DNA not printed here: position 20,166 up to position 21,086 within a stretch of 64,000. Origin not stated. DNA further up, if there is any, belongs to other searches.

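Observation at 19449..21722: Tandem triplication of a secreted, cysteine-rich protein family of unknown function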

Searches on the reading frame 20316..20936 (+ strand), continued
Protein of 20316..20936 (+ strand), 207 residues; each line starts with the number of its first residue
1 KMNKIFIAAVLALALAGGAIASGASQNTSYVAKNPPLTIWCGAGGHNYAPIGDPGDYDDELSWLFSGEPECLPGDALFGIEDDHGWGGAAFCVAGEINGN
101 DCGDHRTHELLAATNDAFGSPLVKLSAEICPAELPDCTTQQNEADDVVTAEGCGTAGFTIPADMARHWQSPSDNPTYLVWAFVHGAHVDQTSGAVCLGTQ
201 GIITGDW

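Call 66: find_related_loci(query=A4, collection=genome_contigs, flank=10000)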
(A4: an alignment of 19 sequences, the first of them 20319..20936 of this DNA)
Query A4 (206 aa) in genome_contigs; peptide patterns used: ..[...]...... (x = any residue, [..] = any of these).
42 stretches matched a pattern, but none encodes a relative of the query by tblastn (E <= 1e-3).

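Call 72: search_dna_similar(query=window:20319-20936:+, collection=phages, mode=protein, max_evalue=0.01)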
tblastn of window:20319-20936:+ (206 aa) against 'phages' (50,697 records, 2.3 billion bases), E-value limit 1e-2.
No match.

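Call 73: search_dna_similar(query=window:20319-20936:+, collection=plasmids, mode=protein, max_evalue=0.01)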
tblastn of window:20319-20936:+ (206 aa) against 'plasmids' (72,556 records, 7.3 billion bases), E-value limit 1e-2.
No match.
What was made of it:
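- Tried and rejected: Phage and plasmid tblastn (calls 72, 73).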

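Call 74: list_cluster_members(proteins=[P0007, P0010, P0011, P0015, P0016, P0017, P0018, P0021, P0022, P0023])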
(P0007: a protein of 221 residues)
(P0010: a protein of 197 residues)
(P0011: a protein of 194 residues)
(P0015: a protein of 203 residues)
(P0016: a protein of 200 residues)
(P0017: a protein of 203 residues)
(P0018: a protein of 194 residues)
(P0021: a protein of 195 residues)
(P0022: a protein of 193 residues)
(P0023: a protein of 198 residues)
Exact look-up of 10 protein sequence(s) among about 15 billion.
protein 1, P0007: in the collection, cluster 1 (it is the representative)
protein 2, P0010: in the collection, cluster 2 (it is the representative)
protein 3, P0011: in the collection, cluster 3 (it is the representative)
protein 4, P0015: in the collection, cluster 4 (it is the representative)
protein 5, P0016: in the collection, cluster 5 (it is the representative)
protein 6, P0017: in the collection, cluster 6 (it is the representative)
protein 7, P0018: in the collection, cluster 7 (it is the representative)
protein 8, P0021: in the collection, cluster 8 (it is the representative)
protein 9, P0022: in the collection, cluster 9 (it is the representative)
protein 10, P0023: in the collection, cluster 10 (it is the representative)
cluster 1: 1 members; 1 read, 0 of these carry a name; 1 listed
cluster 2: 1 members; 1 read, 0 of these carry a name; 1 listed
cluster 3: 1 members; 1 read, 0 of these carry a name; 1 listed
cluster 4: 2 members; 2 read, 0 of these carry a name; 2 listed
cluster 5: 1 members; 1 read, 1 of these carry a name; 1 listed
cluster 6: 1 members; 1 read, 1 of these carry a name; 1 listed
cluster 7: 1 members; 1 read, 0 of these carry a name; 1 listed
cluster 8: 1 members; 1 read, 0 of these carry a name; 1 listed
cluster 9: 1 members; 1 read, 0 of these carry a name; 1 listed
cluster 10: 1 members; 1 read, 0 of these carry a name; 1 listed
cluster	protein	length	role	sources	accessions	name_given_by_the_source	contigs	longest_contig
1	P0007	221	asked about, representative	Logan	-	-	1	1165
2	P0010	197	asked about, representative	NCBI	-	-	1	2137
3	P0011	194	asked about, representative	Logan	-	-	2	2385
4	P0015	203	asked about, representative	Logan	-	-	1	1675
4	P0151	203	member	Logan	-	-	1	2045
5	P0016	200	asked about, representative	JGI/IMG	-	hypothetical protein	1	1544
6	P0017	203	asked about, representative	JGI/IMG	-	hypothetical protein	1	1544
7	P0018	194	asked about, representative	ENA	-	-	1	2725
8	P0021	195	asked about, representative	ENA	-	-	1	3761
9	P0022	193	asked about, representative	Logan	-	-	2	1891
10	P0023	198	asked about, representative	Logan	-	-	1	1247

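Call 75: find_encoding_contigs(protein=P0021, flank=5000)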
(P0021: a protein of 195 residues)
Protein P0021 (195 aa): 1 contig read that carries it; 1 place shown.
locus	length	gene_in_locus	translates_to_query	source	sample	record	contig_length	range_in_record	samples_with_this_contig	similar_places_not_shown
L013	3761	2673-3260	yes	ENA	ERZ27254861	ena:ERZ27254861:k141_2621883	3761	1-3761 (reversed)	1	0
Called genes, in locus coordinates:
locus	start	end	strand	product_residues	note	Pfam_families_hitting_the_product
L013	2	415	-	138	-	?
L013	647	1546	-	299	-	PF02661:Fic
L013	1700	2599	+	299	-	PF02649:GCHY-1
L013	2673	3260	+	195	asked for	-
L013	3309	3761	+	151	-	?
